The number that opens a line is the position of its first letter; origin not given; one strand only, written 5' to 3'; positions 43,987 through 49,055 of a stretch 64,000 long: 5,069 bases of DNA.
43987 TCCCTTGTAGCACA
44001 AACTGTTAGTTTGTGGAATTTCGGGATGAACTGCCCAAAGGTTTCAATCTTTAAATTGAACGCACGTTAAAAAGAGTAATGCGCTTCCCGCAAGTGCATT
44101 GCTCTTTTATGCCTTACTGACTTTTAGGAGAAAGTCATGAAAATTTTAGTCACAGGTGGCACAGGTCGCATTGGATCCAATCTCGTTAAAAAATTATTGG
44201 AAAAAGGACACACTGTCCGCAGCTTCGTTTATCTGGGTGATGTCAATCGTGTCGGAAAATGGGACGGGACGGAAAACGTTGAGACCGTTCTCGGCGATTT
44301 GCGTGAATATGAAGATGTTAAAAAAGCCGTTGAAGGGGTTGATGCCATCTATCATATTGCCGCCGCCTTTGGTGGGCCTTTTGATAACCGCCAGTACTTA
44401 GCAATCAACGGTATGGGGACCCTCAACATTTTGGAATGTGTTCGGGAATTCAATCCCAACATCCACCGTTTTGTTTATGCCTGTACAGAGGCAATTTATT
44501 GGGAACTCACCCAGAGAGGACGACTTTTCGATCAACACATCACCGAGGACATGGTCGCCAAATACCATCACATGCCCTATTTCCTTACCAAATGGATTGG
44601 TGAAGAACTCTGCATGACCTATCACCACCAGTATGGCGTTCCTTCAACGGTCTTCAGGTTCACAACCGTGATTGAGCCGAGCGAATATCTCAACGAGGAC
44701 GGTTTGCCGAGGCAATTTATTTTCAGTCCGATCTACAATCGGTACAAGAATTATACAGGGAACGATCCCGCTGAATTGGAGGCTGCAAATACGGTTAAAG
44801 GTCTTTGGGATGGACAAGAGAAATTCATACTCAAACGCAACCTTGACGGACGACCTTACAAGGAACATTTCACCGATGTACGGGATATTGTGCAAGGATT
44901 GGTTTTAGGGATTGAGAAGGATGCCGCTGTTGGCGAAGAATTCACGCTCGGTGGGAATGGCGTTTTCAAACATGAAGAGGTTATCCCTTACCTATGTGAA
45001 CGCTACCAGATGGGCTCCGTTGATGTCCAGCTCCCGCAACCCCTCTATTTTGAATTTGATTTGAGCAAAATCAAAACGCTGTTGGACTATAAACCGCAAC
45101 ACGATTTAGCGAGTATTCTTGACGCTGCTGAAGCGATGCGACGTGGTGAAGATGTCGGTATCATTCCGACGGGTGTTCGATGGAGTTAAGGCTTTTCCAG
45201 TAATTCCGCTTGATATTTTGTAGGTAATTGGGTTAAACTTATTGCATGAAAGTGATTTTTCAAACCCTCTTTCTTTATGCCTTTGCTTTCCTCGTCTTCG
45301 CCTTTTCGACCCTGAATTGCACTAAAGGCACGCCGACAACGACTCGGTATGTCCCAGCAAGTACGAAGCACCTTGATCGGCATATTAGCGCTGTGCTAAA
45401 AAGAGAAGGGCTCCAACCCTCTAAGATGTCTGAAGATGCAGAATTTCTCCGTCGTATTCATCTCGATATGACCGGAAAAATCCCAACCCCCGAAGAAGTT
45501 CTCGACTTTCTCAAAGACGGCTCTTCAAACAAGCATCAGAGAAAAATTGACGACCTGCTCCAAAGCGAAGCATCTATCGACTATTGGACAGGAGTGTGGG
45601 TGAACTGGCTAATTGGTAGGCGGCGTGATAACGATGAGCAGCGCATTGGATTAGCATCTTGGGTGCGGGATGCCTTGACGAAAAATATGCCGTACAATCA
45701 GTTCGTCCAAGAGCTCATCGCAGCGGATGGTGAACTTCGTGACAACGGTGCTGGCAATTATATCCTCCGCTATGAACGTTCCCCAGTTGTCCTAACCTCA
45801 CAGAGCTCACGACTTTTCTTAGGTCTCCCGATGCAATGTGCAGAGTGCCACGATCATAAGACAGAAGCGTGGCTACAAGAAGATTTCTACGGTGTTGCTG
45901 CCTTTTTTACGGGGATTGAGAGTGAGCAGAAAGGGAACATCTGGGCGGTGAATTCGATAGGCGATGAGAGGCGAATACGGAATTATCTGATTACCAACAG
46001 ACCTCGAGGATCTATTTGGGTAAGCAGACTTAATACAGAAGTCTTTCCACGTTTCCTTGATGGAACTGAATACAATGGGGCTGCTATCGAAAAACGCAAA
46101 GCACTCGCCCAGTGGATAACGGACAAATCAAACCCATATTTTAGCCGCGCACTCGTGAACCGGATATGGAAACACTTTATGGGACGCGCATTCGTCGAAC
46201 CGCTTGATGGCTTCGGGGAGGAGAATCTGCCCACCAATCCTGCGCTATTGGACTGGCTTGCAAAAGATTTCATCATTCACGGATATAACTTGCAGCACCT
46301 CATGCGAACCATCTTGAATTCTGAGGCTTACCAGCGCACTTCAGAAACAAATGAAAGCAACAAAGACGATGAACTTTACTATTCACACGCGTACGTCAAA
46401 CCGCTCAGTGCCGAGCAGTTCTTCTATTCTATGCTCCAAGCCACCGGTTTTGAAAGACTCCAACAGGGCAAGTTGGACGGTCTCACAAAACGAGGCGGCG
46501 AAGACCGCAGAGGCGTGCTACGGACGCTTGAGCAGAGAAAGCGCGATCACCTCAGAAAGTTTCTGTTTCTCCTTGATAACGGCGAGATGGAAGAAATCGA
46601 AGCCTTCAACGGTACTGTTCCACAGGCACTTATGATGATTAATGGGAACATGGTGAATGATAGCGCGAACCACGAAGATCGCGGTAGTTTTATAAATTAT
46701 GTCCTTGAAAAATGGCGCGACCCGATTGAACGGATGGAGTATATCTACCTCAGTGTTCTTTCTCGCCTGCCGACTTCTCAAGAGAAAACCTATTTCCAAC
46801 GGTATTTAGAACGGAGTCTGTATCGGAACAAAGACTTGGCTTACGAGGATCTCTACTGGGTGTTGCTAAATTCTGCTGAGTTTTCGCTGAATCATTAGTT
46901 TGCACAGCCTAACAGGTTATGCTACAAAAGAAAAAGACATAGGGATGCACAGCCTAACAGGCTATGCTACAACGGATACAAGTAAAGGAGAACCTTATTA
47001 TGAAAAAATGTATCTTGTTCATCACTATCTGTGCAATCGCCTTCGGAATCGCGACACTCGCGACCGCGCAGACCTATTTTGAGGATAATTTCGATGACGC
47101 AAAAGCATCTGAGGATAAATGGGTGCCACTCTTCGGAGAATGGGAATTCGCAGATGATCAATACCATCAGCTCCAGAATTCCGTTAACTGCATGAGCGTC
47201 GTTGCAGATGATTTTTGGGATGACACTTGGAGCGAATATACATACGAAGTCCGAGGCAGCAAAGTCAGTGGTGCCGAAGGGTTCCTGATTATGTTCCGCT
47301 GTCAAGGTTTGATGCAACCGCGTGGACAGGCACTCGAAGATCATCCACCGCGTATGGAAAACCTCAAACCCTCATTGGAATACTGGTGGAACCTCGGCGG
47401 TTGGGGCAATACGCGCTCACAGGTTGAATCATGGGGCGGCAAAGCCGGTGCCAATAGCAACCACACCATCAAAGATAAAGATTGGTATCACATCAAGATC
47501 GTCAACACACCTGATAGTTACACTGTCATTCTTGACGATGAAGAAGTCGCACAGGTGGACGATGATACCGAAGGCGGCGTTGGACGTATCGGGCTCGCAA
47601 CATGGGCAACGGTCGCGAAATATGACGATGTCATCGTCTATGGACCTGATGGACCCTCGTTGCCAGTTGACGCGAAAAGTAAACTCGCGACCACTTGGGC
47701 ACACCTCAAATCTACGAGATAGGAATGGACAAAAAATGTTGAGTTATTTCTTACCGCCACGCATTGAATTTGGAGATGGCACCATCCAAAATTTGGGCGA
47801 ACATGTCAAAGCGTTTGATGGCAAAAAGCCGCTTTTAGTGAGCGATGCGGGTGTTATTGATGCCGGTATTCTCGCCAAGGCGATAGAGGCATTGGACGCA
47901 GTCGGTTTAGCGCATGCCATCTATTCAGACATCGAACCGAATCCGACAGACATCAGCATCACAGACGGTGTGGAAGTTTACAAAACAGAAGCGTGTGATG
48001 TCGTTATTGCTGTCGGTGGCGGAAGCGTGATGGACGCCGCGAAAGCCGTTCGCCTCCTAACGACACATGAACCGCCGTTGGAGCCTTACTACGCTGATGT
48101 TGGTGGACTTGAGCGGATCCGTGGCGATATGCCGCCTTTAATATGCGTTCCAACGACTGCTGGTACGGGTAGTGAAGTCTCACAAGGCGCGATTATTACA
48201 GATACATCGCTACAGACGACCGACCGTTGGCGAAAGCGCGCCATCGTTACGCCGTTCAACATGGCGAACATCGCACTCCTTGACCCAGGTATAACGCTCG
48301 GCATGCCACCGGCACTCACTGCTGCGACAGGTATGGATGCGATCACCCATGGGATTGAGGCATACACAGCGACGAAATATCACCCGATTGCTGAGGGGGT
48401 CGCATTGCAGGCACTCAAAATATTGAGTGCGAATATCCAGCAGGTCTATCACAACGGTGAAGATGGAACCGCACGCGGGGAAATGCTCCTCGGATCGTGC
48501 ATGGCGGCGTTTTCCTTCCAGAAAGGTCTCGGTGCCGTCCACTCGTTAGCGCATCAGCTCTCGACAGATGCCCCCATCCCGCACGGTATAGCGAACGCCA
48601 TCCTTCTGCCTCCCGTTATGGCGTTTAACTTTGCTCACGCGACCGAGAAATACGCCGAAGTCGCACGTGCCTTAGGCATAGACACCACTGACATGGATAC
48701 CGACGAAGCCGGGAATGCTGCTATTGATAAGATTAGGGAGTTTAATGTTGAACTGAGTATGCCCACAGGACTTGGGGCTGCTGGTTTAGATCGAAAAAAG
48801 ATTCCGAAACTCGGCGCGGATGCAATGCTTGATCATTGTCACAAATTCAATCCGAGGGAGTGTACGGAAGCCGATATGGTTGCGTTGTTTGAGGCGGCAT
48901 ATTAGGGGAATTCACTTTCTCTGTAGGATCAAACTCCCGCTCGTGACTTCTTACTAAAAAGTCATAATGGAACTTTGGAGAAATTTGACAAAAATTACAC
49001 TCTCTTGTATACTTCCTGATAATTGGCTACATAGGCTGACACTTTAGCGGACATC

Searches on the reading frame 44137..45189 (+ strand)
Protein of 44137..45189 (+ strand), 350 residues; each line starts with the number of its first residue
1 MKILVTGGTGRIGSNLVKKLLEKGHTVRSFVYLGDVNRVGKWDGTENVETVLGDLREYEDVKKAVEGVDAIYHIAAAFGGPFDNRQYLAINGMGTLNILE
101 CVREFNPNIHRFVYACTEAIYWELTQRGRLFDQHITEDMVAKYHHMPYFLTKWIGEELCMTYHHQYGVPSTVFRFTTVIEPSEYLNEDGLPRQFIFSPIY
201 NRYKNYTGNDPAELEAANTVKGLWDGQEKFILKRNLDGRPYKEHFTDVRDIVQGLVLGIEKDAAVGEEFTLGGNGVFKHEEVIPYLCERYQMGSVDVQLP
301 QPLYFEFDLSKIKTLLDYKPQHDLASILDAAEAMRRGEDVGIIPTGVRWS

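Call 7: search_protein_families(library=pfam, proteins=[window:44137-45189:+])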
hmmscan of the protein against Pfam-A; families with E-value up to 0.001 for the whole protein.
window:44137-45189:+ (350 aa): 8 families
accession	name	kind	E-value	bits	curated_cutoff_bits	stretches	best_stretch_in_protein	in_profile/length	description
PF01370.27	Epimerase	-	1.3e-29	103.8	20.9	1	3-271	1-239/240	NAD dependent epimerase/dehydratase family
PF16363.11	GDP_Man_Dehyd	-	4.5e-26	92.5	27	1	4-175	1-180/332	GDP-mannose 4,6 dehydratase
PF07993.18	NAD_binding_4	-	9.2e-17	61.5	20.1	1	53-184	68-213/258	Male sterility protein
PF01073.25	3Beta_HSD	-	8.9e-14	51.6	22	1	4-160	1-158/280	3-beta hydroxysteroid dehydrogenase/isomerase family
PF13460.12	NAD_binding_10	-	4.3e-13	50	27.2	1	7-139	1-120/184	NAD(P)H-binding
PF05368.20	NmrA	-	1.4e-09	38.4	27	1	2-75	4-77/298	NmrA-like family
PF02719.21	Polysacc_synt_2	-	6.1e-08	32.6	20.2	1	3-117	1-128/293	Polysaccharide biosynthesis protein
PF04321.23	RmlD_sub_bind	-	0.00096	18.7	27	0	1-76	1-60/287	RmlD substrate binding domain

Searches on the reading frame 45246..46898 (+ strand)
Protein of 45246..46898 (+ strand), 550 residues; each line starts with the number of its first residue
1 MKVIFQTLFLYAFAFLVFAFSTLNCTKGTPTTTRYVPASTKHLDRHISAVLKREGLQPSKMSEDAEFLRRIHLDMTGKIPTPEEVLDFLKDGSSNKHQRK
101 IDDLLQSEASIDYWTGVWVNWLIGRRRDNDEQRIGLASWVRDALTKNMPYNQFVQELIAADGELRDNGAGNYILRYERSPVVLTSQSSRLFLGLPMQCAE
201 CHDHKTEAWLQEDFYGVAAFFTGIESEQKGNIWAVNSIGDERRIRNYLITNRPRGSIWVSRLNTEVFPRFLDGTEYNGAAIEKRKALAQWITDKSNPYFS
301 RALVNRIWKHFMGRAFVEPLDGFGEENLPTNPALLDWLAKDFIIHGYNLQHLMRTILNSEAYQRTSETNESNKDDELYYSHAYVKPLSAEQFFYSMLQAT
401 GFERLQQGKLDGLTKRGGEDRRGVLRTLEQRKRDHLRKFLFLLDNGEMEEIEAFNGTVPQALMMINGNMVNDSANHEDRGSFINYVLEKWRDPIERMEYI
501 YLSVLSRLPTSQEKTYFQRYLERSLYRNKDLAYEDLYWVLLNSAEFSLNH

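Call 7: search_protein_families(library=pfam, proteins=[window:45246-46898:+])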
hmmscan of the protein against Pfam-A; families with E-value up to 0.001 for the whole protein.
window:45246-46898:+ (550 aa): 2 families
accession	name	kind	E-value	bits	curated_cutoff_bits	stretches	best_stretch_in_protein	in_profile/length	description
PF07587.16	PSD1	-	2e-45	155.6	28.5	1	283-520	1-243/244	Protein of unknown function (DUF1553)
PF07583.16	PSCyt2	-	7.1e-45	154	29.8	1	43-225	2-208/209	Protein of unknown function (DUF1549)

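Call 11: find_encoding_contigs(protein=window:45246-46898:+, flank=10000, max_places=6)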
Protein window:45246-46898:+ (550 aa): no gene with exactly this product is on record in the collection.
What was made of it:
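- Tried and rejected: Exact look-up of a window protein in public assemblies found nothing, so the source genome stayed unidentified (call 11).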

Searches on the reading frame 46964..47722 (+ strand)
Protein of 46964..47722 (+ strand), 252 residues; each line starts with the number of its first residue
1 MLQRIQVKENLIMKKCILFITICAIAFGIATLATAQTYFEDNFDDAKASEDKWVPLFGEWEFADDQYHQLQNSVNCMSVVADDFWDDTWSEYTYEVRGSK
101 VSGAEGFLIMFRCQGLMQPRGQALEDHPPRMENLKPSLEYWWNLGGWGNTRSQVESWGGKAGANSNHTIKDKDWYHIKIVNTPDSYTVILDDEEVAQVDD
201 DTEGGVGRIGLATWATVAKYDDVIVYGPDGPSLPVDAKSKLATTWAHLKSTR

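Call 7: search_protein_families(library=pfam, proteins=[window:46964-47722:+])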
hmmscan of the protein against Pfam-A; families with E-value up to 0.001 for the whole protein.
window:46964-47722:+ (252 aa): 1 family
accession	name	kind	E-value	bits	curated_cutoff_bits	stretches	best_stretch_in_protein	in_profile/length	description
PF06439.18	3keto-disac_hyd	-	4.1e-06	27.4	26.8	1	86-223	48-184/187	3-keto-disaccharide hydrolase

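Call 81: search_protein_families(library=pfam, proteins=[window:47000-47722:+])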
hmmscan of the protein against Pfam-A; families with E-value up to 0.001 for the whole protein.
window:47000-47722:+ (240 aa): 1 family
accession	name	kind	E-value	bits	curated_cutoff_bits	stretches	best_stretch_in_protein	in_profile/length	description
PF06439.18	3keto-disac_hyd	-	3.7e-06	27.5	26.8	1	74-211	48-184/187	3-keto-disaccharide hydrolase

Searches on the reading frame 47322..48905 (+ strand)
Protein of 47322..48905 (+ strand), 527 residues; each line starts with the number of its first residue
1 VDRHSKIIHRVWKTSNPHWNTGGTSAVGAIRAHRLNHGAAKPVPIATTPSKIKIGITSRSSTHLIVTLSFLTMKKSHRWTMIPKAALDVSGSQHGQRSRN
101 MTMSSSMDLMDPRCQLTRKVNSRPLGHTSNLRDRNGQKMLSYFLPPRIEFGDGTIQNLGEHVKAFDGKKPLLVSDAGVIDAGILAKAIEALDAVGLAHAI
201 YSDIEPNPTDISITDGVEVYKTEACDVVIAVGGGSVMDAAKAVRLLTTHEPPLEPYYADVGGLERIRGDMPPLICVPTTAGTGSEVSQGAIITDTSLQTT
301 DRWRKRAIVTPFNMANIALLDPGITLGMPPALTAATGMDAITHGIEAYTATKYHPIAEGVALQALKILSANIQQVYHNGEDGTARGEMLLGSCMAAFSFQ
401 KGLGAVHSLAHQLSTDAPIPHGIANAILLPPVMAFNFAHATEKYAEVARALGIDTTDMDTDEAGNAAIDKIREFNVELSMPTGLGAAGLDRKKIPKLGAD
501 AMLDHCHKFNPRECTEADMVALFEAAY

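Call 7: search_protein_families(library=pfam, proteins=[window:47322-48905:+])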
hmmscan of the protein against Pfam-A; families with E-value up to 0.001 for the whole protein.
window:47322-48905:+ (527 aa): 3 families
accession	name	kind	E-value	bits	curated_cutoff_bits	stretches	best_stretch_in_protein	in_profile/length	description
PF25137.1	ADH_Fe_C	-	3.1e-51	174.3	27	1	333-527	1-194/194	Fe-containing alcohol dehydrogenase family, C-terminal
PF00465.25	Fe-ADH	-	2.7e-48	164.2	31.3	1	145-322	1-168/168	Iron-containing alcohol dehydrogenase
PF13685.12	Fe-ADH_2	-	2.3e-09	37.8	28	1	150-243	2-93/149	Iron-containing alcohol dehydrogenase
